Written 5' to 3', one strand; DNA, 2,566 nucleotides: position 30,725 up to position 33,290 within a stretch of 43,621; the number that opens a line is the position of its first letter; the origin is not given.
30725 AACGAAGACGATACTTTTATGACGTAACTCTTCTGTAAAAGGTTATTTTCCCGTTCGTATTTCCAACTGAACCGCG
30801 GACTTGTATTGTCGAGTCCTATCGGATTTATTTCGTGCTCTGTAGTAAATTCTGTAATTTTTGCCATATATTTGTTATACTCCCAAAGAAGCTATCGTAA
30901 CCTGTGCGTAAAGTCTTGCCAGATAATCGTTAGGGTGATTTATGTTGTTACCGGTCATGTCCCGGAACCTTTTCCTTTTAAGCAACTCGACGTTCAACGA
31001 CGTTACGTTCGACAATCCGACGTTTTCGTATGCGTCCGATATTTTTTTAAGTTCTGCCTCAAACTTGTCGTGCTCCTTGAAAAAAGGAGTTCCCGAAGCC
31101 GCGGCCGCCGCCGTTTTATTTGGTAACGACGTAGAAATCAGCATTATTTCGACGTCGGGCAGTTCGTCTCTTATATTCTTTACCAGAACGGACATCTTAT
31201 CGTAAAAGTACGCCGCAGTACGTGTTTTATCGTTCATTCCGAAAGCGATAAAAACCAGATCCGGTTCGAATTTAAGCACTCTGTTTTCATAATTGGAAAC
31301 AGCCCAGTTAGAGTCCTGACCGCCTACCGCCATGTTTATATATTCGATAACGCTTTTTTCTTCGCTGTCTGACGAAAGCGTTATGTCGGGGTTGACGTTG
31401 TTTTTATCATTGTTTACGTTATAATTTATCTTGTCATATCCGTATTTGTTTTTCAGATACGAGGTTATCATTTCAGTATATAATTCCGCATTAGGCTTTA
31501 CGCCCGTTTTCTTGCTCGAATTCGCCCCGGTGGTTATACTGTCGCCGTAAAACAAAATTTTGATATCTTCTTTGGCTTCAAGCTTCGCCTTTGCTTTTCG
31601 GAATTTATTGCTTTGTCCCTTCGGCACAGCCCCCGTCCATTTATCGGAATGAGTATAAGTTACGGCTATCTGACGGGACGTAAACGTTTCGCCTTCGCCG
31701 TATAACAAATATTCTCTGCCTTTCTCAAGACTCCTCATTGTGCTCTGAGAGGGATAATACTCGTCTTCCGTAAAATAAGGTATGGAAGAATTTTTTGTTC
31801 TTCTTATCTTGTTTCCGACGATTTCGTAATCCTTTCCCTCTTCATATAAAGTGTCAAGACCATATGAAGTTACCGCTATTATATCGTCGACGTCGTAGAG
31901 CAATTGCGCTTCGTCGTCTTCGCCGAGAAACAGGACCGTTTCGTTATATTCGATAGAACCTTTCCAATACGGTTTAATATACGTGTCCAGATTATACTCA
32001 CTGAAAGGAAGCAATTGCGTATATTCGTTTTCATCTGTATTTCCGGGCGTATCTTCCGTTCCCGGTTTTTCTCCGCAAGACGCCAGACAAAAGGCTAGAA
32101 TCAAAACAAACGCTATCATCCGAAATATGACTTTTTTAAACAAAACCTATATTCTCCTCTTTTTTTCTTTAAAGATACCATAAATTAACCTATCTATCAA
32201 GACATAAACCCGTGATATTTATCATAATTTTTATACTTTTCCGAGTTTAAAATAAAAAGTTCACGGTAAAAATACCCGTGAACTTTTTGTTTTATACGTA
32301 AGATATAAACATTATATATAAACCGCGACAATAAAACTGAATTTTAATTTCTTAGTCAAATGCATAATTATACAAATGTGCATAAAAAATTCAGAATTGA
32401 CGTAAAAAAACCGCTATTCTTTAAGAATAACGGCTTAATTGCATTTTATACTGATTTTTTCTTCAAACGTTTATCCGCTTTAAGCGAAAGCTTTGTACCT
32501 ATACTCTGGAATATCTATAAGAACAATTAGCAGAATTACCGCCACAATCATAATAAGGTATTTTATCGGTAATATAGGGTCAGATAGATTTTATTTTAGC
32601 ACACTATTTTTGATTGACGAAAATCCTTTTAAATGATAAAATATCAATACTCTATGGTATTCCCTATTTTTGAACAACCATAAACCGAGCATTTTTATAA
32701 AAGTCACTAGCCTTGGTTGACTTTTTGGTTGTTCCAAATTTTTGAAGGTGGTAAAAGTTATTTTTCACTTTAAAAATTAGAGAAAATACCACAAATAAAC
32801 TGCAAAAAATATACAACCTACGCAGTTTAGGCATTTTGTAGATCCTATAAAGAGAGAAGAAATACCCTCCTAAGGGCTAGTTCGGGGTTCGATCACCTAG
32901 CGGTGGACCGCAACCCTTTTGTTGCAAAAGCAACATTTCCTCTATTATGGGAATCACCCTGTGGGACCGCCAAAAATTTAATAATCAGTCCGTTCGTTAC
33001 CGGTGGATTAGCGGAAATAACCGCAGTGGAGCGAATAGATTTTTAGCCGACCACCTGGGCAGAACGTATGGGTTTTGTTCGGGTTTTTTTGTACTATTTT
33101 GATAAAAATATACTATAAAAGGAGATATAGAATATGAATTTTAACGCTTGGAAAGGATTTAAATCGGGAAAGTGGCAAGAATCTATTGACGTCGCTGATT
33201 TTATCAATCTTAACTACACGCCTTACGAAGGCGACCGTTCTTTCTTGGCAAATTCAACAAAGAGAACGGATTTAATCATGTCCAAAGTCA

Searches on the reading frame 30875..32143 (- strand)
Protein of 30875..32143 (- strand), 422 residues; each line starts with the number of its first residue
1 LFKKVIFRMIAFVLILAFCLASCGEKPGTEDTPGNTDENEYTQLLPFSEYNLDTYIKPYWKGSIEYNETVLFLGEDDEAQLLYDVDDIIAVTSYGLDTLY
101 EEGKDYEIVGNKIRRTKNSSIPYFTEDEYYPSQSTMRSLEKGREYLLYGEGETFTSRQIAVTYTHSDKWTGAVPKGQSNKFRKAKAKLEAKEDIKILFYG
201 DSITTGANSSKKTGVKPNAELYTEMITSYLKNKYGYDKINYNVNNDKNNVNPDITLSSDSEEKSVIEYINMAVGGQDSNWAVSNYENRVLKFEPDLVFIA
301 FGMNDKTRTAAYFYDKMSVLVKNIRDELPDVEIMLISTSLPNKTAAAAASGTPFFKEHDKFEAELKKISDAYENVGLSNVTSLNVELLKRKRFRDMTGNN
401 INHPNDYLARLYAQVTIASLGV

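Call 11: search_protein_families(library=pfam, proteins=[window:30875-32143:-])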
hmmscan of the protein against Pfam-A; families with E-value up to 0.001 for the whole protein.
window:30875-32143:- (422 aa): 2 families
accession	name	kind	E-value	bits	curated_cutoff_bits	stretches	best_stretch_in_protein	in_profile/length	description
PF13472.12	Lipase_GDSL_2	-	1.7e-12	48.6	32.9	1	268-406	35-173/178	GDSL-like Lipase/Acylhydrolase family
PF00657.28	Lipase_GDSL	-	4.6e-11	43.7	23.6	1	196-342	1-130/208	GDSL-like Lipase/Acylhydrolase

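Call 27: find_homologous_proteins(query=window:30878-32143:-, max_evalue=1e-30)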
Query window:30878-32143:- (422 aa): 1896 proteins with E <= 1e-30 among 8000 candidates; the best 120 are listed.
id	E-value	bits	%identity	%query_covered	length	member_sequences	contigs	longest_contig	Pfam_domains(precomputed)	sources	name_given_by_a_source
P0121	4.6e-272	920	97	100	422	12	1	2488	PF13472.13,PF00657.29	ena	-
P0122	1.6e-202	691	75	99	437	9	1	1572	PF13472.13,PF00657.29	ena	-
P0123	8.1e-156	537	59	98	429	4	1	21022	PF13472.13,PF00657.29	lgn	-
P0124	3.7e-155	535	58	98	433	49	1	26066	PF13472.13,PF00657.29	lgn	-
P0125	8.2e-155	534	59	98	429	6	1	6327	PF13472.13,PF00657.29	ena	-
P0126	8.9e-145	500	56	99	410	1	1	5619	PF13472.13,PF00657.29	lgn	-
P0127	3.0e-117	410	47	99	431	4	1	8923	PF13472.13,PF00657.29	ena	-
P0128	3.4e-93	331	41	98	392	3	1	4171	PF13472.13,PF00657.29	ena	-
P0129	1.7e-91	325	41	98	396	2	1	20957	PF13472.13,PF00657.29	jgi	jgi:hypothetical protein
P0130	1.8e-90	322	42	95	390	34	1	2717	PF13472.13,PF00657.29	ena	-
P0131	1.4e-89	319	42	90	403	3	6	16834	PF13472.13,PF00657.29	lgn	-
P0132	4.7e-89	317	41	95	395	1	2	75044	PF13472.13,PF00657.29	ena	-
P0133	7.8e-89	316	41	98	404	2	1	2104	PF13472.13,PF00657.29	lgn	-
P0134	4.7e-87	310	42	95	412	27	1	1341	PF13472.13,PF00657.29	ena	-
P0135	5.0e-87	310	41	92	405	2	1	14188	PF13472.13,PF00657.29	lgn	-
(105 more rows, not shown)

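Call 28: find_encoding_contigs(protein=P0121, flank=10000, max_places=6)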
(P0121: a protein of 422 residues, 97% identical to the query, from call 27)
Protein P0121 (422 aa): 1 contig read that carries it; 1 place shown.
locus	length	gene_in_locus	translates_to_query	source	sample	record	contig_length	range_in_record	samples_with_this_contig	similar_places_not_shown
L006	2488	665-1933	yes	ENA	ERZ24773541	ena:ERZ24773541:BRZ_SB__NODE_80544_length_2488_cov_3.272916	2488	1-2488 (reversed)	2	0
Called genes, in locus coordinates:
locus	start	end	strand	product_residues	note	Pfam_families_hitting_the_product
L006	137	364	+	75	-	-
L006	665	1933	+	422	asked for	PF00657:Lipase_GDSL, PF13472:Lipase_GDSL_2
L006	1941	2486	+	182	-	?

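Call 29: find_encoding_contigs(protein=P0124, flank=10000, max_places=4)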
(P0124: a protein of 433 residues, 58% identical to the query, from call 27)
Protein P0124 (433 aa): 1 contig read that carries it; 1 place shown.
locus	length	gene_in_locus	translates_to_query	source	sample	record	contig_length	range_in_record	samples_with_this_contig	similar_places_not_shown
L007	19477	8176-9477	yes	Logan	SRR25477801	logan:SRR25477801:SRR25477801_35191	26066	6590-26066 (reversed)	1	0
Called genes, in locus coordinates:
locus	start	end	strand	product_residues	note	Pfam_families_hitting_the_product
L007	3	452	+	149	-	?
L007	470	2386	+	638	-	-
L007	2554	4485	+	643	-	PF00990:GGDEF, PF00072:Response_reg, PF01966:HD, PF13487:HD_5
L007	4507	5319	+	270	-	PF00497:SBP_bac_3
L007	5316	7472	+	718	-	PF00512:HisKA, PF02518:HATPase_c, PF00072:Response_reg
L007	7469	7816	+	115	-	PF01627:Hpt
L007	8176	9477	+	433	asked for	PF00657:Lipase_GDSL, PF13472:Lipase_GDSL_2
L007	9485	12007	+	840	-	PF25788:Ig_Rha78A_N, PF08531:Bac_rhamnosid_N, PF05592:Bac_rhamnosid, PF17389:Bac_rhamnosid6H, PF17390:Bac_rhamnosid_C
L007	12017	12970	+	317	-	PF00528:BPD_transp_1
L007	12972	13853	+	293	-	PF00528:BPD_transp_1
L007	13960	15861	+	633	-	PF01547:SBP_bac_1 (faint)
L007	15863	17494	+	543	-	PF13088:BNR_2, PF15902:Sortilin-Vps10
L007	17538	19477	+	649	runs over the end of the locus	-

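Call 33: list_cluster_members(proteins=[P0121, P0001])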
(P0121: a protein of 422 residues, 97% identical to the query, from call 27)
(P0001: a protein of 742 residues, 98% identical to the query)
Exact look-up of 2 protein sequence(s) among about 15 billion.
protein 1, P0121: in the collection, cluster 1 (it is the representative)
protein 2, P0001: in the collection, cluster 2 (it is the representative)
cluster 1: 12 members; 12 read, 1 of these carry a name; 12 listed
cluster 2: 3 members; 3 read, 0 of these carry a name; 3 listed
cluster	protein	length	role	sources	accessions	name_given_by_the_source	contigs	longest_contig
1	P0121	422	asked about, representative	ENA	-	-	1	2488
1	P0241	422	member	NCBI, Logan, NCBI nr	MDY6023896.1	MAG: SGNH/GDSL hydrolase family protein [Candidatus Borkfalkiaceae bacterium] | SGNH/GDSL hydrolase family protein [Christensenellaceae bacterium]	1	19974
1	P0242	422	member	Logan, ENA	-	-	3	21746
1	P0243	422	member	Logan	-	-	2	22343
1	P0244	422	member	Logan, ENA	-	-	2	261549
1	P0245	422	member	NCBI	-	-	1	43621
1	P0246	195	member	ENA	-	-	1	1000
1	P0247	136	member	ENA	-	-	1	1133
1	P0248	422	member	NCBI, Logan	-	-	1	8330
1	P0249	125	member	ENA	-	-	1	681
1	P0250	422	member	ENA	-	-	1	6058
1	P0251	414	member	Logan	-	-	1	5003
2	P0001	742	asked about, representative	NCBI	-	-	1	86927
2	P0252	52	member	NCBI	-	-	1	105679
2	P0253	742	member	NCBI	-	-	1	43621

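Call 35: find_encoding_contigs(protein=P0244, flank=10000, max_places=4)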
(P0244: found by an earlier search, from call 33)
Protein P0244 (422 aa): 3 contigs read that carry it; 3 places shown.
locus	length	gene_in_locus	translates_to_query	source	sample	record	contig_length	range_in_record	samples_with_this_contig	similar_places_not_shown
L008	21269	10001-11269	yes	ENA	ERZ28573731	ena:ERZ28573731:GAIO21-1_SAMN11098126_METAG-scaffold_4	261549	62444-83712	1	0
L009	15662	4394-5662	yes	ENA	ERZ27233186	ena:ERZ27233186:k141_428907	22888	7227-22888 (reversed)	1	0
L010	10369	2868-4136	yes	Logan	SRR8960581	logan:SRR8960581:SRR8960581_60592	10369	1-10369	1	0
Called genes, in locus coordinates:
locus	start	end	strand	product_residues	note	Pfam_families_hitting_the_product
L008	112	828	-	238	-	PF03009:GDPD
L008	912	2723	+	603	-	PF00009:GTP_EFTU, PF03144:GTP_EFTU_D2, PF00679:EFG_C, PF06421:LepA_C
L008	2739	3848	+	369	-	PF04055:Radical_SAM, PF06969:HemN_C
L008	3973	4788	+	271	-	PF03419:Peptidase_U4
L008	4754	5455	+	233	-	PF04542:Sigma70_r2, PF08281:Sigma70_r4_2 (faint), PF04545:Sigma70_r4, PF01381:HTH_3 (weak)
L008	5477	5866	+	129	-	PF04542:Sigma70_r2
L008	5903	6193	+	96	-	-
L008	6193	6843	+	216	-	-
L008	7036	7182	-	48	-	PF01381:HTH_3, PF12844:HTH_19 (weak)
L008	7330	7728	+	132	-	-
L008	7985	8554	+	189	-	-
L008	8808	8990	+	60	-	PF09383:NIL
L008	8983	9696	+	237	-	PF00528:BPD_transp_1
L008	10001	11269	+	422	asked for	PF00657:Lipase_GDSL, PF13472:Lipase_GDSL_2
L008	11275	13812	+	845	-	PF25788:Ig_Rha78A_N, PF08531:Bac_rhamnosid_N, PF05592:Bac_rhamnosid, PF17389:Bac_rhamnosid6H, PF17390:Bac_rhamnosid_C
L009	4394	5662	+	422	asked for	PF00657:Lipase_GDSL, PF13472:Lipase_GDSL_2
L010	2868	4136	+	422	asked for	PF00657:Lipase_GDSL, PF13472:Lipase_GDSL_2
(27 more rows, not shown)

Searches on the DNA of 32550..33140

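Call 49: search_rna_families(source=window, start=32550, end=33140, threshold=evalue, max_evalue=10, show_alignments=3)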
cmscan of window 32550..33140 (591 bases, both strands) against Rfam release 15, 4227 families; matches with E-value up to 10: 10.
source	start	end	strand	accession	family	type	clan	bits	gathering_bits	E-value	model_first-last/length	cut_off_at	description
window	32986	33067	+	RF01750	ZMP-ZTP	Cis-reg; riboswitch;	-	46.7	39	1.6e-06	1-86/86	no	ZMP/ZTP riboswitch aptamer (pfl RNA motif)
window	32629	32722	+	RF01860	Afu_455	Gene; snRNA; snoRNA; CD-box;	-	23.5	48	0.11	1-92/92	no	A. fumigatus snoRNA Afu_455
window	32717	32791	-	RF03759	MIR8703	Gene; miRNA;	-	20.6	94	1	1-83/83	no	MIR8703 microRNA precursor family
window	32650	32803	-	RF02774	KatA_thermometer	Cis-reg; thermoregulator;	-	18.5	111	1.7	1-154/154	no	KatA 5' UTR thermometer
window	32679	32747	-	RF01830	StyR-44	Gene;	-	18.5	54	4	1-107/107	no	Salmonella enterica Typhi npcRNA 44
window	32737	32801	-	RF00187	SNORD102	Gene; snRNA; snoRNA; CD-box;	-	17.9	47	6.2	1-72/72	no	Small nucleolar RNA SNORD102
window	32621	32662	+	RF00477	snosnR66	Gene; snRNA; snoRNA; CD-box;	-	17.9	65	7.2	1-104/104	no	Small nucleolar RNA snR66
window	32664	32796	-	RF00586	SNORA12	Gene; snRNA; snoRNA; HACA-box;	-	17.8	45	0.36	1-148/148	no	Small nucleolar RNA SNORA12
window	32614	32706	-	RF01420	snoR113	Gene; snRNA; snoRNA; CD-box;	-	17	47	0.75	1-103/103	no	Small nucleolar RNA snoR113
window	32643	32698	+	RF02451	ncr1241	Gene; sRNA;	-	15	60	10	1-63/63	no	Bacillus sRNA ncr1241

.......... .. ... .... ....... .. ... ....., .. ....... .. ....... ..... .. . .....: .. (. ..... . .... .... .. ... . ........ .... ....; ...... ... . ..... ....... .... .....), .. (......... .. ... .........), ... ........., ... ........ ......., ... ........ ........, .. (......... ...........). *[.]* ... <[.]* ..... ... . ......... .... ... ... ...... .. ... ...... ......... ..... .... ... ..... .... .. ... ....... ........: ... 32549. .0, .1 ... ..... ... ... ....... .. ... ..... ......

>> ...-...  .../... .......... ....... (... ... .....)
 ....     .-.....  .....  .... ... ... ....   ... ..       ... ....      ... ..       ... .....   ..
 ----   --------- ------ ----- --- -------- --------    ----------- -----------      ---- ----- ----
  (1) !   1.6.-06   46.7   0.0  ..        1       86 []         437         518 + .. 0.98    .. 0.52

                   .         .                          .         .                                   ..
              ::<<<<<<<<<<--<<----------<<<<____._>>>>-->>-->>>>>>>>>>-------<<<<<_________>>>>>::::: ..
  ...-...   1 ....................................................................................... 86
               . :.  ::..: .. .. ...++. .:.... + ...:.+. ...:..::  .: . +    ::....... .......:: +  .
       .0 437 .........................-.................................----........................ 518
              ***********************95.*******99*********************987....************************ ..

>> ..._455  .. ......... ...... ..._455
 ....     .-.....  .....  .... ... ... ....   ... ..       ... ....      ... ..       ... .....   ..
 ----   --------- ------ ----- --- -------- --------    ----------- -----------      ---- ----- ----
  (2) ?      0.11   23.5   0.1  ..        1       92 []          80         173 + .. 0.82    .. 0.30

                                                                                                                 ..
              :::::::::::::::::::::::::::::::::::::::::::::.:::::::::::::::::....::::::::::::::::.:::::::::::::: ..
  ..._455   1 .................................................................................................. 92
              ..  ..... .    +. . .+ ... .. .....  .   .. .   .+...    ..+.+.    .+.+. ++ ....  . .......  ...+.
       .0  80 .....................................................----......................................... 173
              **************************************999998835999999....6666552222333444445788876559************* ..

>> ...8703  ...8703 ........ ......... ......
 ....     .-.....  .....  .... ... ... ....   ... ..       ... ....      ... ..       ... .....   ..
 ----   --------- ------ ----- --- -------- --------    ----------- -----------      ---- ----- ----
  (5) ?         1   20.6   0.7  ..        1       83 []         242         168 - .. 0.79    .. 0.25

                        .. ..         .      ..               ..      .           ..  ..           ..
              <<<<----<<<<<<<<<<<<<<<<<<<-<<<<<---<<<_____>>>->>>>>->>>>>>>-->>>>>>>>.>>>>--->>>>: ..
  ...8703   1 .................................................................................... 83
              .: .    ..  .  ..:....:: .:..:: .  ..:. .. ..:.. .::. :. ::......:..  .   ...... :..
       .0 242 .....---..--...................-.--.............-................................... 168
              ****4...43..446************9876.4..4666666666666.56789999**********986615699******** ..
